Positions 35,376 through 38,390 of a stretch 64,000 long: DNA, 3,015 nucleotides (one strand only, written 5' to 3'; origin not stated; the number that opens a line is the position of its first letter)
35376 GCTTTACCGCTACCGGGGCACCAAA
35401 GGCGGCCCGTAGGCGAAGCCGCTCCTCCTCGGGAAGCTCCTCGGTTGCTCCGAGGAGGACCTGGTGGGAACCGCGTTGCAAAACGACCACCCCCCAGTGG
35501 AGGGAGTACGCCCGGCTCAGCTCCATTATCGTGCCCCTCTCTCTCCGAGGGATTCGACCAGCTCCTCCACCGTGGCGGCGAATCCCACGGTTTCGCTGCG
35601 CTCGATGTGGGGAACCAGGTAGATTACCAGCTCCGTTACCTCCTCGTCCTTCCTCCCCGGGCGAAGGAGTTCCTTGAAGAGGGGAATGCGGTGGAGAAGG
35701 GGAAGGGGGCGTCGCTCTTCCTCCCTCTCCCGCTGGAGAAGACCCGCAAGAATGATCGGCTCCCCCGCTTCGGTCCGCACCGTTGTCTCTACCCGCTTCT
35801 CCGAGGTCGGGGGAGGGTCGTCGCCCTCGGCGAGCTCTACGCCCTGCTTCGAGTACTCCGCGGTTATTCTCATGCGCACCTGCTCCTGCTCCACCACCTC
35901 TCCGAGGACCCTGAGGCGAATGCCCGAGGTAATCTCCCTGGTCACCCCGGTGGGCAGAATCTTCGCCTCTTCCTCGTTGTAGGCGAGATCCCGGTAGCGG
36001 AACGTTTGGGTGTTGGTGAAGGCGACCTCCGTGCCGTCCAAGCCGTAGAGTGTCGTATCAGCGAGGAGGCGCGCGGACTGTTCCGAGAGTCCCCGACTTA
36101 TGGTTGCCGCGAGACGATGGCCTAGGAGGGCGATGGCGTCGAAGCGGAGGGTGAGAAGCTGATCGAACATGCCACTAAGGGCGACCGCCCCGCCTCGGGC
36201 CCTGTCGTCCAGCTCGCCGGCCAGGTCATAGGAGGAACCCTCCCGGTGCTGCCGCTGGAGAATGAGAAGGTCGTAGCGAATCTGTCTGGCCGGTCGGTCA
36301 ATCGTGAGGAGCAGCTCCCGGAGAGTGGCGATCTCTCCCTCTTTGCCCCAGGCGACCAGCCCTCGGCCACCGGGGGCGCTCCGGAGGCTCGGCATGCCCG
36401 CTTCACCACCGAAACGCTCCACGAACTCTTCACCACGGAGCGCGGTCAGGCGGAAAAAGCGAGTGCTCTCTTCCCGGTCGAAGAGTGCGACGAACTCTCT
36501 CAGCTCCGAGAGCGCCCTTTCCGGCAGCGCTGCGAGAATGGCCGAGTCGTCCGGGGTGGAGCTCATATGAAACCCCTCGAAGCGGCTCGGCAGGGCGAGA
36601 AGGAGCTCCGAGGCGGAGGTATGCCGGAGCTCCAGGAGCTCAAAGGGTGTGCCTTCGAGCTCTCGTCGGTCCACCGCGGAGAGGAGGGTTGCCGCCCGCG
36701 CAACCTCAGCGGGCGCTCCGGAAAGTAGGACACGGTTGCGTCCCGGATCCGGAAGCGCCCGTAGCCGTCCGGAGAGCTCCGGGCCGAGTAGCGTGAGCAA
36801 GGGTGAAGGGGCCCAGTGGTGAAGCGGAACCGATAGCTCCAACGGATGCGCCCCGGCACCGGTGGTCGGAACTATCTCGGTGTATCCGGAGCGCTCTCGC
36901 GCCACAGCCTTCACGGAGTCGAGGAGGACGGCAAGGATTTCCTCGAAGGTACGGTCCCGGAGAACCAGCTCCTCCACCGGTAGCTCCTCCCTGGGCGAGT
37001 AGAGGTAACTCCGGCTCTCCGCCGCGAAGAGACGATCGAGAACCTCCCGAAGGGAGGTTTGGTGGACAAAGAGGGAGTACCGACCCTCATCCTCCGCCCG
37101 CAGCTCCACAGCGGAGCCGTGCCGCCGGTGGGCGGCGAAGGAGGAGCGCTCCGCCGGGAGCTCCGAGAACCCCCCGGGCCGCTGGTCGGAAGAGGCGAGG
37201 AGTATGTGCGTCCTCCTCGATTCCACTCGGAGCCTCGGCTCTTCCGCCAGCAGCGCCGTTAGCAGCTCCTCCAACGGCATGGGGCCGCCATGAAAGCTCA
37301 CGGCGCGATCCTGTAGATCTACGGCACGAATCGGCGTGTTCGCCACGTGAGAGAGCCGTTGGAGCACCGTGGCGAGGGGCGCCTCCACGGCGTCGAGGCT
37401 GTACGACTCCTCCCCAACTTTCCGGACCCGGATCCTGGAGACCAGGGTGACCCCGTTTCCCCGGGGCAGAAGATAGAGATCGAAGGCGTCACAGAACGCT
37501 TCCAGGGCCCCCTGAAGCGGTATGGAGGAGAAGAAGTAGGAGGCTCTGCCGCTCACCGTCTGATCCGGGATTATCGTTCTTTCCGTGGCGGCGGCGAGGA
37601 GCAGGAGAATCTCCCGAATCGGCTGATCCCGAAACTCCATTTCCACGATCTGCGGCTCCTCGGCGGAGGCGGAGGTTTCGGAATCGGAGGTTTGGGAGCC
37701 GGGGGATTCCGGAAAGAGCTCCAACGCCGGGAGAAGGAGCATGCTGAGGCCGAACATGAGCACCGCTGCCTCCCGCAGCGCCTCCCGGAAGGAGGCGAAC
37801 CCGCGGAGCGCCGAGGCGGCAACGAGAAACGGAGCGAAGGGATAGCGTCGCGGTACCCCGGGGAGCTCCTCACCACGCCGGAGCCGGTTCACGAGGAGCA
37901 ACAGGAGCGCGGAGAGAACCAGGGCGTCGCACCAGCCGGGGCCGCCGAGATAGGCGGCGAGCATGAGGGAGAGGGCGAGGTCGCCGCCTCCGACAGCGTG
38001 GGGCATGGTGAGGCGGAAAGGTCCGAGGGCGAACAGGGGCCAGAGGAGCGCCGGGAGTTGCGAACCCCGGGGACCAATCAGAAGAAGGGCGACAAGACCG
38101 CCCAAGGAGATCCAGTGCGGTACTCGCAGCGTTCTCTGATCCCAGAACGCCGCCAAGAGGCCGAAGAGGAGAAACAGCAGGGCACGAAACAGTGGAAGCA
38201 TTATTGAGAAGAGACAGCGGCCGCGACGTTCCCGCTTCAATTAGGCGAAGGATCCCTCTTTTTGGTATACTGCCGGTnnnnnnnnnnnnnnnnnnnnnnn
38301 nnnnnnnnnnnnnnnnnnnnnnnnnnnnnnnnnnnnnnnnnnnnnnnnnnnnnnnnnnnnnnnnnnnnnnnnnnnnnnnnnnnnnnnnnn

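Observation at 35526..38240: Single ORF fusing an inner-membrane prepilin peptidase to an outer-membrane secretin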

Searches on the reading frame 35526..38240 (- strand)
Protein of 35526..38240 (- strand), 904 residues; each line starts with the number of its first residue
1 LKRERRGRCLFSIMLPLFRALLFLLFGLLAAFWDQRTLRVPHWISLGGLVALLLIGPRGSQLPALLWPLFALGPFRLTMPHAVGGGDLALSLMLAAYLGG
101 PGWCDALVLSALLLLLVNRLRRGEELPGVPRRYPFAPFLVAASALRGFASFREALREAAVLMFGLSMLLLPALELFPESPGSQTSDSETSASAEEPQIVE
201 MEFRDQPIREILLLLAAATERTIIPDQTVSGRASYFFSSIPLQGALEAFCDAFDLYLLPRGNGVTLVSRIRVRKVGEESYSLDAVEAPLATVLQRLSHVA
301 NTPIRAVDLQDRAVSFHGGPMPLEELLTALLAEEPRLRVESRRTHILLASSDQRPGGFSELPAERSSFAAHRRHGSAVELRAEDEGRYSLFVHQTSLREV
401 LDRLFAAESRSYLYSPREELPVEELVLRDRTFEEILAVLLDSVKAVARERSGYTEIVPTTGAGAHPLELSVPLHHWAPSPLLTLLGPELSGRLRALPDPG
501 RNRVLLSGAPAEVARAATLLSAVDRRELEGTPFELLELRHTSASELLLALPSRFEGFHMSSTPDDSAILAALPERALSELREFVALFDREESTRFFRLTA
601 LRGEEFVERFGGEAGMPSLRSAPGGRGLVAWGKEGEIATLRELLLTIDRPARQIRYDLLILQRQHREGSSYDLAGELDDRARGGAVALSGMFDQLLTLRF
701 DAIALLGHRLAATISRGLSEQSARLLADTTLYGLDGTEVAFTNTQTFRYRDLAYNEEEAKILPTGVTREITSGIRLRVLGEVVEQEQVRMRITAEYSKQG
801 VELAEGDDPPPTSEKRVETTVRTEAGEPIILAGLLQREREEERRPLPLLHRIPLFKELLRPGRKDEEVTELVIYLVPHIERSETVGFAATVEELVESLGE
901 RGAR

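Call 4: search_protein_families(library=pfam, proteins=[window:35526-38240:-], max_evalue=1)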
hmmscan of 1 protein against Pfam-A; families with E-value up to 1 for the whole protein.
window:35526-38240:- (904 aa): 3 families
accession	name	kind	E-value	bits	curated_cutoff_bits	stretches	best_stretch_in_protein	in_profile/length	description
PF00263.26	Secretin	-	4.8e-23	82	27.5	1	719-879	4-167/169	Bacterial type II and III secretion system protein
PF03958.22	Secretin_N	-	4.8e-12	46.3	28.2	2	471-527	4-67/69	Bacterial type II/III secretion system short domain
PF01478.23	Peptidase_A24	-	0.00029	21.7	26.5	1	21-116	1-101/104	Type IV leader peptidase family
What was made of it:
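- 35604..36086 (-): C-terminal secretin (outer-membrane channel) domain, aa 706-866. Pfam PF00263, E 4.8e-23 (call 4).
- On Secretin (GspD/PilQ superfamily): 82 bits against 27.5, E 4.8e-23 (call 4). Secretin_N scores 46.3 bits against 28.2 (call 4).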

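Call 5: search_protein_families(library=ncbifam, proteins=[window:35526-38240:-], max_evalue=1)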
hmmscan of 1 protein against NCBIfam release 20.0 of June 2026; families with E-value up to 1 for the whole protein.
window:35526-38240:- (904 aa): 7 families
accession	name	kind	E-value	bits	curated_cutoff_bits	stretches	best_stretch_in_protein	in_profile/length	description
TIGR02515.1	IV_pilus_PilQ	subfamily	8.7e-19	67.8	284.35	2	775-879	322-426/428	type IV pilus secretin PilQ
TIGR02517.1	type_II_gspD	equivalog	2.5e-18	65.9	351.35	2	770-883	479-593/600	type II secretion system secretin GspD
TIGR02519.1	pilus_MshL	equivalog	1.3e-13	50.7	250.2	1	758-879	160-289/290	pilus (MSHA type) biogenesis protein MshL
TIGR02516.1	type_III_yscC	equivalog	6.9e-13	47.9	238.45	1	623-879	205-460/463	type III secretion system outer membrane ring subunit SctC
NF010083.0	PRK13568.1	equivalog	2.4e-11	43.1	554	2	815-879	352-416/419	DNA uptake porin HofQ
NF007851.2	PRK10560.1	exception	2.4e-10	39.8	598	1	781-879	309-408/412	DNA uptake porin HofQ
NF011873.0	PRK15346.1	equivalog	5.4e-05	22.1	524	1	769-866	380-480/499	EscC/YscC/HrcC family type III secretion system outer membrane ring protein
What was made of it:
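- On Secretin (GspD/PilQ superfamily): 65.9 bits against 351, and 67.8 bits against 284 (call 5).
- Closest known: GspO/PilD with GspD/PilQ of classical T2SS and T4P. Different: NCBIfam GspD and PilQ equivalog scores are far below cut-off here (call 5).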

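Call 8: find_homologous_proteins(query=window:35526-38201:-)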
Query window:35526-38201:- (891 aa): 6 proteins with E <= 0.001 among 8000 candidates.
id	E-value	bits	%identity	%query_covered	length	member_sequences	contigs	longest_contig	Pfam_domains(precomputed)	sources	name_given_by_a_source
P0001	0.0e+0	1890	99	100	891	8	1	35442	PF03958.23,PF00263.27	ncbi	ncbi:MAG: hypothetical protein ACLFPP_05105 [Spirochaetaceae bacterium]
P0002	0.0e+0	1428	75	97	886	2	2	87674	PF03958.23,PF00263.27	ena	-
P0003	0.0e+0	1231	68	99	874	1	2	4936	PF03958.23,PF00263.27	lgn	-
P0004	0.0e+0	1097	62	97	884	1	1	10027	PF03958.23,PF00263.27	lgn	-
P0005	0.0e+0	1077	60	97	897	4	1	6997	PF03958.23,PF00263.27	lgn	-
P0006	7.8e-268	909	52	100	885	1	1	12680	PF03958.23,PF00263.27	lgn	-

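Call 12: find_encoding_contigs(protein=P0002, flank=10000, max_places=2)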
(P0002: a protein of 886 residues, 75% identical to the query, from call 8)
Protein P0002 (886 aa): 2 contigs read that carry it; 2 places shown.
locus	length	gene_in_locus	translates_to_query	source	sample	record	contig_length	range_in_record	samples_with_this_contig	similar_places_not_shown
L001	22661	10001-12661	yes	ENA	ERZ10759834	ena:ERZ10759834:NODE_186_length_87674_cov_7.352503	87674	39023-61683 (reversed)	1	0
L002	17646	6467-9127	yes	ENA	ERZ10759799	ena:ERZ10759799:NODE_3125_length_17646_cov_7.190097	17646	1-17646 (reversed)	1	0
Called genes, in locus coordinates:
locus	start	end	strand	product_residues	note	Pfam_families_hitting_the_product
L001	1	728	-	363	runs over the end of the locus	PF20903:SPL, PF04055:Radical_SAM (weak)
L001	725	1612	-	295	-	-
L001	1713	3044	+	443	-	PF03447:NAD_binding_3, PF00742:Homoserine_dh, PF01842:ACT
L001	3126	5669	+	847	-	PF11897:DUF3417, PF00343:Phosphorylase, PF28476:GlgP_C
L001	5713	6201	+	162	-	PF07719:TPR_2 (faint)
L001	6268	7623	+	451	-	PF10509:GalKase_gal_bdg, PF00288:GHMP_kinases_N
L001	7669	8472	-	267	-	PF04391:DUF533 (faint), PF27507:DjlA_TM, PF05099:TerB, PF00226:DnaJ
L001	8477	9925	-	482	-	PF17767:NAPRTase_N, PF04095:NAPRTase, PF17956:NAPRTase_C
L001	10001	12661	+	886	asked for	PF03958:Secretin_N (faint), PF00263:Secretin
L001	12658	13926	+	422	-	PF00437:T2SSE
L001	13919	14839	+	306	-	-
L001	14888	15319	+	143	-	PF08334:T2SSG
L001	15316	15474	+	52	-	-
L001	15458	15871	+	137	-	-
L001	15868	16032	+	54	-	-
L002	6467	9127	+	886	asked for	PF03958:Secretin_N (faint), PF00263:Secretin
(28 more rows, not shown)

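Call 13: find_encoding_contigs(protein=P0006, flank=10000, max_places=2)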
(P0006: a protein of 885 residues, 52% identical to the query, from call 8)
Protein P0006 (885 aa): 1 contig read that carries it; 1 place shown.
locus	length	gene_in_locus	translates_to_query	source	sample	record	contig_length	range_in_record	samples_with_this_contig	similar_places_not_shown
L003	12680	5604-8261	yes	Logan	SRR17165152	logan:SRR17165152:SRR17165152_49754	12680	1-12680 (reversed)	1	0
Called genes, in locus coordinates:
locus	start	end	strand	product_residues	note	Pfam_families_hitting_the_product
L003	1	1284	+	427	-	?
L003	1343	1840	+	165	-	PF07719:TPR_2 (faint)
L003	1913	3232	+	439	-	PF10509:GalKase_gal_bdg, PF00288:GHMP_kinases_N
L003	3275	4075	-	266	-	PF04391:DUF533 (faint), PF27507:DjlA_TM, PF05099:TerB, PF00226:DnaJ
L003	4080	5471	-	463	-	PF17767:NAPRTase_N, PF04095:NAPRTase, PF17956:NAPRTase_C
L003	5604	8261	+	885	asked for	PF03958:Secretin_N (faint), PF00263:Secretin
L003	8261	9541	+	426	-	PF00437:T2SSE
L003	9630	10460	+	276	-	PF00482:T2SSF (faint)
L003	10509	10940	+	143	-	PF08334:T2SSG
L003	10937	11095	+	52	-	-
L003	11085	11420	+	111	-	-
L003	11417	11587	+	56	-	-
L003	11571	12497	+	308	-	-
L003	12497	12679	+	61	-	?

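Call 14: find_encoding_contigs(protein=P0004, flank=10000, max_places=2)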
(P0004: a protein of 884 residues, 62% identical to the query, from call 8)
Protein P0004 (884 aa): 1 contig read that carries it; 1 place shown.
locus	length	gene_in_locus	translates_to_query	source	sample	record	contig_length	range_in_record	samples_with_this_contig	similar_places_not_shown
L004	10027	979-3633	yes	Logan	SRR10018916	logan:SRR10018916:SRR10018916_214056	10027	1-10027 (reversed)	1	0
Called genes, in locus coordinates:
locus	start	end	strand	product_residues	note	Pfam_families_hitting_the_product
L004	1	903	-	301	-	?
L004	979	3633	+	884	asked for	PF03958:Secretin_N (faint), PF00263:Secretin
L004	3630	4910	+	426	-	PF00437:T2SSE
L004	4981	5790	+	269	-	PF00482:T2SSF (faint)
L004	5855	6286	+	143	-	PF08334:T2SSG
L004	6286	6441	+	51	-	-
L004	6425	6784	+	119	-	-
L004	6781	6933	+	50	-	-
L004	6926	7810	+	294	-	-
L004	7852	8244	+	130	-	-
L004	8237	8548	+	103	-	-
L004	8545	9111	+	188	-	-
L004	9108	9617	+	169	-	-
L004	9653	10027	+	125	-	?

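Call 23: find_related_loci(query=A1, collection=genome_contigs, flank=10000)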
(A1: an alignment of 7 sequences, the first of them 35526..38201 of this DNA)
Query A1 (891 aa) in genome_contigs; peptide patterns used: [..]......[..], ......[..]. (x = any residue, [..] = any of these).
41 stretches matched a pattern; 2 encode a relative of the query (tblastn E <= 1e-3); 2 distinct loci.
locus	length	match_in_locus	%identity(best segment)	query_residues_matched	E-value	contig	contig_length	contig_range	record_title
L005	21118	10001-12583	75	20-885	0e+0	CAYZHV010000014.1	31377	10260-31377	MAG TPA_asm: uncultured Spirochaetaceae bacterium isolate SRP332253_co1_227 genome assembly, contig: NODE_1979_length_31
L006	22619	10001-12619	43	1-885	0e+0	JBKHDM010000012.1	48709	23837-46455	MAG: Spirochaetaceae bacterium isolate D1M04_11 NODE_135_length_48709_cov_8.143894, whole genome shotgun sequence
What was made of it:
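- Eight independent assemblies from different samples and pipelines carry the same uninterrupted frame (calls 8, 12-14, 23).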

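Call 64: predict_structure(alignment_id=A6)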
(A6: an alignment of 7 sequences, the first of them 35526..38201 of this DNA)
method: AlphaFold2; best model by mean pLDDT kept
length: 891 residues; sequences in the alignment: 7
mean_pLDDT: 54.8   pTM: 0.28
mean pLDDT of the five models: 54.8, 53.3, 52.2, 50.3, 50.1
residues with pLDDT >= 90: 29; 70-90: 260; 50-70: 143; < 50: 459
segments of 3 or more residues with pLDDT < 50: 1-4, 18-33, 39-41, 43-73, 108-117, 134-233, 245-253, 339-362, 635-750, 752-891
pLDDT, mean of each block of 10 residues (from residue 1): 49 52 41 49 46 46 44 53 56 64 55 47 62 48 45 36 27 25 30 41 37 30 36 51 46 58 80 76 84 70 75 81 74 70 29 32 69 82 85 79 71 88 88 73 69 78 89 79 88 82 88 86 85 79 84 89 84 68 59 74 73 69 76 44 34 26 23 27 28 33 34 35 41 41 39 45 41 37 42 37 29 25 28 29 31 31 36 43 39 31
secondary structure, 60 per line:
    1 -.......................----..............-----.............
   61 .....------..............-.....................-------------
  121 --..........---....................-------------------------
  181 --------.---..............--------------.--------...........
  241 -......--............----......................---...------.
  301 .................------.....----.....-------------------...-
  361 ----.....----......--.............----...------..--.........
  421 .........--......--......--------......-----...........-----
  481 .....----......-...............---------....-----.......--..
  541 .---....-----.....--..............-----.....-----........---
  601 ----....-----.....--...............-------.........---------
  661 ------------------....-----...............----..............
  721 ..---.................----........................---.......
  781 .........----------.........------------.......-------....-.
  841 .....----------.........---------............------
elements in order (helices of 4 or more, strands of 3 or more residues): H2-24 H29-42 H48-65 H72-85 H87-107 H123-132 H136-155 H193-206 H230-240 E242-247 E250-261 E266-275 H276-287 E291-293 E300-309 H310-317 E324-328 E333-337 E365-369 E374-379 H384-394 E399-401 E412-418 H419-429 E432-437 E440-445 E454-459 H465-475 E481-485 E490-495 H497-511 E521-524 H530-536 E545-548 E554-558 H561-574 E580-584 H590-597 E605-608 E614-618 H621-635 E643-651 H679-682 H688-702 H707-722 E726-742 E747-770 E774-789 E800-808 H821-827 H835-838 H840-845 E856-864 H874-885
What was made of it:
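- On Secretin (GspD/PilQ superfamily): The full-length model is poor overall (pLDDT 54.8, call 64).
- Tried and rejected: With only 7 sequences the model was poor (pLDDT 54.8, call 64).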

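Call 67: fold_search(model_id=the predicted structure, library=pdb)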
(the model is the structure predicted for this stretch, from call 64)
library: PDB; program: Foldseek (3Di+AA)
matches with E <= 10: 469; with E <= 0.001: 46
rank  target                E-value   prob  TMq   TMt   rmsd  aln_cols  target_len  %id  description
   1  6hcg_A                1.5e-10  1.00  0.11  0.16  47.8       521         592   14  Klebsiella pneumoniae type II secretion system outer membrane complex. PulD, PulS and PulC HR domain. (released 2019-11-27)
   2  7ah9_5D               2.0e-10  1.00  0.09  0.14  38.8       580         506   13  Substrate-engaged type 3 secretion system needle complex from Salmonella enterica typhimurium - SpaR state 1 (released 2021-03-17)
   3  5zdh_A                6.6e-10  1.00  0.08  0.12  41.2       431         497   16  CryoEM structure of ETEC Pilotin-Secretin AspS-GspD complex (released 2018-04-18)
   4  7ah9_5K               1.5e-09  1.00  0.09  0.14  38.1       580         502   12  Substrate-engaged type 3 secretion system needle complex from Salmonella enterica typhimurium - SpaR state 1 (released 2021-03-17)
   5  7ah9_5N               1.7e-09  1.00  0.09  0.14  40.8       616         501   12  Substrate-engaged type 3 secretion system needle complex from Salmonella enterica typhimurium - SpaR state 1 (released 2021-03-17)
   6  7ah9_5G               1.9e-09  1.00  0.09  0.14  38.4       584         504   12  Substrate-engaged type 3 secretion system needle complex from Salmonella enterica typhimurium - SpaR state 1 (released 2021-03-17)
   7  7ah9_5J               2.3e-09  1.00  0.09  0.14  38.3       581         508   12  Substrate-engaged type 3 secretion system needle complex from Salmonella enterica typhimurium - SpaR state 1 (released 2021-03-17)
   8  6i1x_A                2.6e-09  1.00  0.08  0.13  40.1       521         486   16  Aeromonas hydrophila ExeD (released 2019-04-10)
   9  7ah9_5P               2.6e-09  1.00  0.09  0.14  39.7       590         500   13  Substrate-engaged type 3 secretion system needle complex from Salmonella enterica typhimurium - SpaR state 1 (released 2021-03-17)
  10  6dv3_A                4.4e-09  1.00  0.09  0.14  38.5       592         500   13  Structure of the Salmonella SPI-1 type III secretion injectisome secretin InvG in the open gate state (released 2018-10-03)
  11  7ah9_5E               7.0e-09  1.00  0.09  0.14  38.8       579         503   13  Substrate-engaged type 3 secretion system needle complex from Salmonella enterica typhimurium - SpaR state 1 (released 2021-03-17)
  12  4ec5_A                7.4e-09  1.00  0.09  0.31  14.3       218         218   16  Crystal structure of the S210C (dimer) mutant from the N-terminal domain of the secretin XcpQ from Pseudomonas aerugin (released 2012-12-05)
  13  7ah9_5C               8.2e-09  1.00  0.08  0.14  39.6       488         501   12  Substrate-engaged type 3 secretion system needle complex from Salmonella enterica typhimurium - SpaR state 1 (released 2021-03-17)
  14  4ec5_B                8.7e-09  1.00  0.08  0.30  14.1       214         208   16  Crystal structure of the S210C (dimer) mutant from the N-terminal domain of the secretin XcpQ from Pseudomonas aerugin (released 2012-12-05)
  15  7ah9_5O               1.1e-08  1.00  0.08  0.14  39.1       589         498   12  Substrate-engaged type 3 secretion system needle complex from Salmonella enterica typhimurium - SpaR state 1 (released 2021-03-17)
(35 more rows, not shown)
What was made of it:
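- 35604..36086 (-): Foldseek (call 67).
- On Secretin (GspD/PilQ superfamily): Foldseek matches XcpQ and GspD N-domains at probability 1.0 (call 67).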
